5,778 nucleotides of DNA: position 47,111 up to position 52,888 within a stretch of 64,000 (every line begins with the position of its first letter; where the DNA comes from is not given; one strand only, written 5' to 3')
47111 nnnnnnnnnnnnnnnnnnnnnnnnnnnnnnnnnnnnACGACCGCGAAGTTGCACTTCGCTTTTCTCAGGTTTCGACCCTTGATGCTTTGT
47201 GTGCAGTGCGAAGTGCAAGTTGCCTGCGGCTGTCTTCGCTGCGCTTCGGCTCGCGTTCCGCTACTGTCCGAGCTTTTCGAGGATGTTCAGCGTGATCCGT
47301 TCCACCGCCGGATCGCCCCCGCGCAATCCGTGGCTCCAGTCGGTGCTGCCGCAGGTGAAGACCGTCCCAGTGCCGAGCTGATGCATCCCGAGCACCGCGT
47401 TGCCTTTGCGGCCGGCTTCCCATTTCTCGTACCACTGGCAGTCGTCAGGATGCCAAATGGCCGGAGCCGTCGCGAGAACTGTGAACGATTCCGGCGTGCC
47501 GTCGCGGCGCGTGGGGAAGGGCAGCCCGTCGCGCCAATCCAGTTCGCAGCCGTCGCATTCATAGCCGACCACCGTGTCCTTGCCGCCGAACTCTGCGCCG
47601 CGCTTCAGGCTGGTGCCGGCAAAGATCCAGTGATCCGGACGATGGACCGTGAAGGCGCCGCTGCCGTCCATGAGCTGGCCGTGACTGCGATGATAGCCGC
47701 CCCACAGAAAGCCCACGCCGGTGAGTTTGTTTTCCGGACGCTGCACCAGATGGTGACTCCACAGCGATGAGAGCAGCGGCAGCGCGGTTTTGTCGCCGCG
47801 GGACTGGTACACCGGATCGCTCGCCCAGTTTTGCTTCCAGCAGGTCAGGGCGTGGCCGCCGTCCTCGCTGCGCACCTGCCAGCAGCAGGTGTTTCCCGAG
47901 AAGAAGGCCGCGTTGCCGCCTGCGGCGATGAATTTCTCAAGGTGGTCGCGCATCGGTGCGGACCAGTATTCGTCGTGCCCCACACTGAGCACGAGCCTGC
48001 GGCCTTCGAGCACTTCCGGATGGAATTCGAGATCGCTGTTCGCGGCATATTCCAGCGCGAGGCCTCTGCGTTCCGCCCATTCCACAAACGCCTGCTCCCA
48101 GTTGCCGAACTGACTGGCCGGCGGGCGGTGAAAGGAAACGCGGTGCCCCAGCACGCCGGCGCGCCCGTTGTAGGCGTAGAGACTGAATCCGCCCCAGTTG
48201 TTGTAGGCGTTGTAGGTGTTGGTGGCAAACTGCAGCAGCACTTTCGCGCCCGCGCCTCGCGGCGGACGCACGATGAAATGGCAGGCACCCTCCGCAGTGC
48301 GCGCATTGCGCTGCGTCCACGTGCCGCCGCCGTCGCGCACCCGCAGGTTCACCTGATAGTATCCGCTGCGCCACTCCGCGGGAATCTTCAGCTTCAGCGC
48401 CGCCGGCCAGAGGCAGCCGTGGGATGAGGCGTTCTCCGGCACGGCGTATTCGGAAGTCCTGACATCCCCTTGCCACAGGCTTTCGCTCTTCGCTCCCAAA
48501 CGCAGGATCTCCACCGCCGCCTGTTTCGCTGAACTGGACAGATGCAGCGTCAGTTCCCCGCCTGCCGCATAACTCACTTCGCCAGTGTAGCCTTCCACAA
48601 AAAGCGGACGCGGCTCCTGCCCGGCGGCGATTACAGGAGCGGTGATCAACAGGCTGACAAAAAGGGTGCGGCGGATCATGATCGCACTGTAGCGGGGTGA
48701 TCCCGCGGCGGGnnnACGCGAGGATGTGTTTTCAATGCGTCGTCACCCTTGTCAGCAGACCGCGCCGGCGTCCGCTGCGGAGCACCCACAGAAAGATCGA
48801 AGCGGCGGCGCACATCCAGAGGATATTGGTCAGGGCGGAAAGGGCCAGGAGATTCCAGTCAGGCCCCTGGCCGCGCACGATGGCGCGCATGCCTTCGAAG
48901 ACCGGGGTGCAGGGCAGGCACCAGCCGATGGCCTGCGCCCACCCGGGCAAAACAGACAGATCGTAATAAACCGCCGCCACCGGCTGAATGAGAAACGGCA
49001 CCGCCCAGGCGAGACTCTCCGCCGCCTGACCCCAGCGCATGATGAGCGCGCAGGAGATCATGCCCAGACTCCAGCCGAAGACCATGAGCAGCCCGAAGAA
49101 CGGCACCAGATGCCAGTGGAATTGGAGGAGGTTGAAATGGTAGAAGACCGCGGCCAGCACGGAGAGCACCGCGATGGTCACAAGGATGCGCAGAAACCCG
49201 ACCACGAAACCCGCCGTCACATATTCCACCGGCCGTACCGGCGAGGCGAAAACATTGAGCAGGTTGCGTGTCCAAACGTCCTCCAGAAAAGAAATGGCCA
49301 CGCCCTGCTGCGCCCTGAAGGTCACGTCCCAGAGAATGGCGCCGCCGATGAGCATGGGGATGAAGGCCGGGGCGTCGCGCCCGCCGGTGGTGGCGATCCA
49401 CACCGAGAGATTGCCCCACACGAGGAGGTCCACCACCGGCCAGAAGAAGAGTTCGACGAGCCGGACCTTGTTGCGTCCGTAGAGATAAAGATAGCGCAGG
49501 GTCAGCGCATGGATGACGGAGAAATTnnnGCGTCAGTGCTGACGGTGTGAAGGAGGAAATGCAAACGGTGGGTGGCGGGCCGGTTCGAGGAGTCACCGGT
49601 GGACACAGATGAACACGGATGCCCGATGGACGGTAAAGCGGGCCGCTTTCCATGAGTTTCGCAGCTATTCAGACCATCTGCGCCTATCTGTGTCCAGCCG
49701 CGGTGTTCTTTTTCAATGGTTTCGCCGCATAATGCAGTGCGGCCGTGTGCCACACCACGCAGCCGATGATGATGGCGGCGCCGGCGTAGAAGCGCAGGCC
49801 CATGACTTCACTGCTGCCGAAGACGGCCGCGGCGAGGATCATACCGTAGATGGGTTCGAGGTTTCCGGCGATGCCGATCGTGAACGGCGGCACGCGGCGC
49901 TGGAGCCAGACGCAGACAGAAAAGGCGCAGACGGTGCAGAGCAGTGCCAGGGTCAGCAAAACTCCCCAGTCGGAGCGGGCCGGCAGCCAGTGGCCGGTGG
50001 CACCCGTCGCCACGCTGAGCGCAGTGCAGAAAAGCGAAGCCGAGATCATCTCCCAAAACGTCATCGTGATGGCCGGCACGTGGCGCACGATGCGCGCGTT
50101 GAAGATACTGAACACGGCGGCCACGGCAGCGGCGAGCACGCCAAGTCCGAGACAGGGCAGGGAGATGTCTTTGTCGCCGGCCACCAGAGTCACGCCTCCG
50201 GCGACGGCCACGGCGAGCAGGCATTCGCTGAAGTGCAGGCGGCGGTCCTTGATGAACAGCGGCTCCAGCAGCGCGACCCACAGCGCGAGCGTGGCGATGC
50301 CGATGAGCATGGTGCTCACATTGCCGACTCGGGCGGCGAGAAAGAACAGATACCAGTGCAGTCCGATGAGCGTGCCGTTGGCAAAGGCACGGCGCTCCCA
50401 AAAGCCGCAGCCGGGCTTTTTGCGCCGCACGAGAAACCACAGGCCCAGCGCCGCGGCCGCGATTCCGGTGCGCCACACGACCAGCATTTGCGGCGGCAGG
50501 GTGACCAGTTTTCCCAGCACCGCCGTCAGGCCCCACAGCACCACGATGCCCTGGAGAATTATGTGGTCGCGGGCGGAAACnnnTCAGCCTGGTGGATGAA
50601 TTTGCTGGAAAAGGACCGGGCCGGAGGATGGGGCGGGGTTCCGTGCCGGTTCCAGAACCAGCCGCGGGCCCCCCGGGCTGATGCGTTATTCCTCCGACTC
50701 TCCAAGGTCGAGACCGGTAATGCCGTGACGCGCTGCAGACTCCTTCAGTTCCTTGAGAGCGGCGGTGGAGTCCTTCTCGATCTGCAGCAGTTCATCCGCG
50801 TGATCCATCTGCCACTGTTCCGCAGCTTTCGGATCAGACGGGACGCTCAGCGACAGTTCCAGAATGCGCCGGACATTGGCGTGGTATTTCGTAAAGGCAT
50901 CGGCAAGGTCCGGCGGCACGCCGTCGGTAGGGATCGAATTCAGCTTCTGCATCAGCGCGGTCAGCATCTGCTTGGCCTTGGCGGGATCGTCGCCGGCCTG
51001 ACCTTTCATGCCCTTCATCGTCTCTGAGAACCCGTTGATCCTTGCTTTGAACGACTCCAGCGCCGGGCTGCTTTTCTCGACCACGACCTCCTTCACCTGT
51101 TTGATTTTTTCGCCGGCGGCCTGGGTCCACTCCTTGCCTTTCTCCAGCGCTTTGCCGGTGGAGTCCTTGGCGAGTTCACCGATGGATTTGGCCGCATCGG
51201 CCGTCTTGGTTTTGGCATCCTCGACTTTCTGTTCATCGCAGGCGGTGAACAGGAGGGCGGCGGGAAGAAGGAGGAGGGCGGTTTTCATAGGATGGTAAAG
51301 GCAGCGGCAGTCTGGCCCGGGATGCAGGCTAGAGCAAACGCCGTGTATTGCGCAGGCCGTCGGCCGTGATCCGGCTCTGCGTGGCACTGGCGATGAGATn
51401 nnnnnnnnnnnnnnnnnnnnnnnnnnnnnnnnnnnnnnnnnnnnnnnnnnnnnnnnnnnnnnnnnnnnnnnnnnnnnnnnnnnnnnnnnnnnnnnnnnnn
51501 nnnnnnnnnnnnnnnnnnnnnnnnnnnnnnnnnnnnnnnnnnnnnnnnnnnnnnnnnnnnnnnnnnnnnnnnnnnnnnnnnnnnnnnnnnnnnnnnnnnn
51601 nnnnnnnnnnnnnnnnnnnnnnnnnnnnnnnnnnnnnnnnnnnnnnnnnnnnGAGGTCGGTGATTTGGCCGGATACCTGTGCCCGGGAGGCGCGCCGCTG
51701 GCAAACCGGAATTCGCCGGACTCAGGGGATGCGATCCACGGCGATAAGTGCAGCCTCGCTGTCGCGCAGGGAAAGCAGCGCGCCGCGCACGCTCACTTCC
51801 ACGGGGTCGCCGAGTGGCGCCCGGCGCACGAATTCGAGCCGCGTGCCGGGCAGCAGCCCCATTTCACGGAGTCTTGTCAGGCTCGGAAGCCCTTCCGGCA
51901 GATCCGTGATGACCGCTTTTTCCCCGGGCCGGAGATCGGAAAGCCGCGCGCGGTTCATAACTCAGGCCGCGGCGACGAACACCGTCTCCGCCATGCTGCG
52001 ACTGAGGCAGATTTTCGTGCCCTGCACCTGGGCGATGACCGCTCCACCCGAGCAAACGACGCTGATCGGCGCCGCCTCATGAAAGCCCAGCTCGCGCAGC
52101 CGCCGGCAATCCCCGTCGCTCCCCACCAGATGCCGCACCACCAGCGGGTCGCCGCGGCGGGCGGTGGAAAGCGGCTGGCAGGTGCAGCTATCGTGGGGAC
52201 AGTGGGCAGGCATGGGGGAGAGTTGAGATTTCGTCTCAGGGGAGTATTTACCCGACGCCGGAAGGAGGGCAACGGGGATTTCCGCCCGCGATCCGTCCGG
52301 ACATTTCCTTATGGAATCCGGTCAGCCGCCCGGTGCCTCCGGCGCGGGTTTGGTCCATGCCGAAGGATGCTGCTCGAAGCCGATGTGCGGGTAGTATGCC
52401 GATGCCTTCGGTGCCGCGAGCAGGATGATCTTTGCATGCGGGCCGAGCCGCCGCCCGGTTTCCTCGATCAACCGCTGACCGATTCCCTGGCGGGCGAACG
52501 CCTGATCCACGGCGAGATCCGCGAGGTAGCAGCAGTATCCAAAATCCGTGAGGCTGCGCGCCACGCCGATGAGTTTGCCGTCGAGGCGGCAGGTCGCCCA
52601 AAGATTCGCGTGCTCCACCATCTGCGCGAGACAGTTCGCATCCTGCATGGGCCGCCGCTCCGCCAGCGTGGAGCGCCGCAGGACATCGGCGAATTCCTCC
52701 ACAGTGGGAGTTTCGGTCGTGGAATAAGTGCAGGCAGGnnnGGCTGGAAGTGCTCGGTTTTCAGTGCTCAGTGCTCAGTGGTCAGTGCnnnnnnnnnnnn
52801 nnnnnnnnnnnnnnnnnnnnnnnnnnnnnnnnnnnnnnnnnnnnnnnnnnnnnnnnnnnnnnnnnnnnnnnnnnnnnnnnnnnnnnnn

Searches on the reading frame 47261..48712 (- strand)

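Call 32: search_protein_families(library=pfam, proteins=[window:47261-48712:-], max_evalue=0.001)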
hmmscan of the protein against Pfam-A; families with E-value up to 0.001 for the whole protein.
window:47261-48712:- (483 aa): 1 family
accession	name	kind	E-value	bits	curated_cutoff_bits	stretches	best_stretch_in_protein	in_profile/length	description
PF20254.3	DMFA2_C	-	2.8e-80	271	27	1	75-464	14-369/374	N,N-dimethylformamidase beta subunit-like, C-terminal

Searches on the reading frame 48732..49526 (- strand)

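Call 32: search_protein_families(library=pfam, proteins=[window:48732-49526:-], max_evalue=0.001)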
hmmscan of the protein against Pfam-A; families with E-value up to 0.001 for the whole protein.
window:48732-49526:- (264 aa): 2 families
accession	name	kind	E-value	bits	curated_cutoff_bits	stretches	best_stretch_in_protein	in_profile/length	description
PF01061.29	ABC2_membrane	-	3.5e-08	33.7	26.9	1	6-216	4-209/211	ABC-2 type transporter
PF12698.13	ABC2_membrane_3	-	1.4e-07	31.3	31.6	1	86-248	190-344/347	ABC-2 family transporter protein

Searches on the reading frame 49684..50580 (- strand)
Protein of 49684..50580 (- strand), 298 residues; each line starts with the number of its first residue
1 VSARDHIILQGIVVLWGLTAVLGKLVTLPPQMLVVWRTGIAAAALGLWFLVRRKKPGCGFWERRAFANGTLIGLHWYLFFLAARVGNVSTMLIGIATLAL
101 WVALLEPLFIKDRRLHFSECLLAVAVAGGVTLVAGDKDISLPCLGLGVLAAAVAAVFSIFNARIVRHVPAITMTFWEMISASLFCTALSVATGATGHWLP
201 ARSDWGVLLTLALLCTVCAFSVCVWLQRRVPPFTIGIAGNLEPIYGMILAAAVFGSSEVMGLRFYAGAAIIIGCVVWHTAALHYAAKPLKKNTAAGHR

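Call 32: search_protein_families(library=pfam, proteins=[window:49684-50580:-], max_evalue=0.001)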
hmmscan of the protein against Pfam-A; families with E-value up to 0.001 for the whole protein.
window:49684-50580:- (298 aa): 1 family
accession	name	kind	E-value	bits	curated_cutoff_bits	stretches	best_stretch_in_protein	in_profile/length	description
PF00892.27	EamA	-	2.2e-22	80.2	28.2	2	145-275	5-130/135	EamA-like transporter family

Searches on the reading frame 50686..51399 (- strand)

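Call 32: search_protein_families(library=pfam, proteins=[window:50686-51399:-], max_evalue=0.001)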
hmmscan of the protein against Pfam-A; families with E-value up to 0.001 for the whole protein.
window:50686-51399:- (237 aa): 1 family
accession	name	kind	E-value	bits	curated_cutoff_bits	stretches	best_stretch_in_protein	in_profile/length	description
PF13407.12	Peripla_BP_4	-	0.00057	20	35.1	1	88-161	107-187/258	Periplasmic binding protein domain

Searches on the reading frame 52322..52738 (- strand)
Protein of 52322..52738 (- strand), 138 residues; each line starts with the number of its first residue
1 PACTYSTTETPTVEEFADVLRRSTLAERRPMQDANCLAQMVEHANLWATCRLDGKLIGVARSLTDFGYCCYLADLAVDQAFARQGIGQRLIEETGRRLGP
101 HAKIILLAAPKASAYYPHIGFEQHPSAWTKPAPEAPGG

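Call 32: search_protein_families(library=pfam, proteins=[window:52322-52738:-], max_evalue=0.001)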
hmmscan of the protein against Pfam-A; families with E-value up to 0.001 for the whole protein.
window:52322-52738:- (138 aa): 4 families
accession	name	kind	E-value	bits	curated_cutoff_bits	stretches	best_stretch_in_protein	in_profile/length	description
PF13673.13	Acetyltransf_10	-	4.8e-10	39.9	23.6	1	35-124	20-110/128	Acetyltransferase (GNAT) domain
PF13508.13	Acetyltransf_7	-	1.1e-09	38.9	27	1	50-123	8-84/84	Acetyltransferase (GNAT) domain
PF00583.31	Acetyltransf_1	-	6.3e-09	36.6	20.7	1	32-94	21-84/116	Acetyltransferase (GNAT) family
PF12568.14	PanZ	-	1.5e-05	24.9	22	1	26-104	19-95/128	Acetyltransferase (GNAT) domain, PanZ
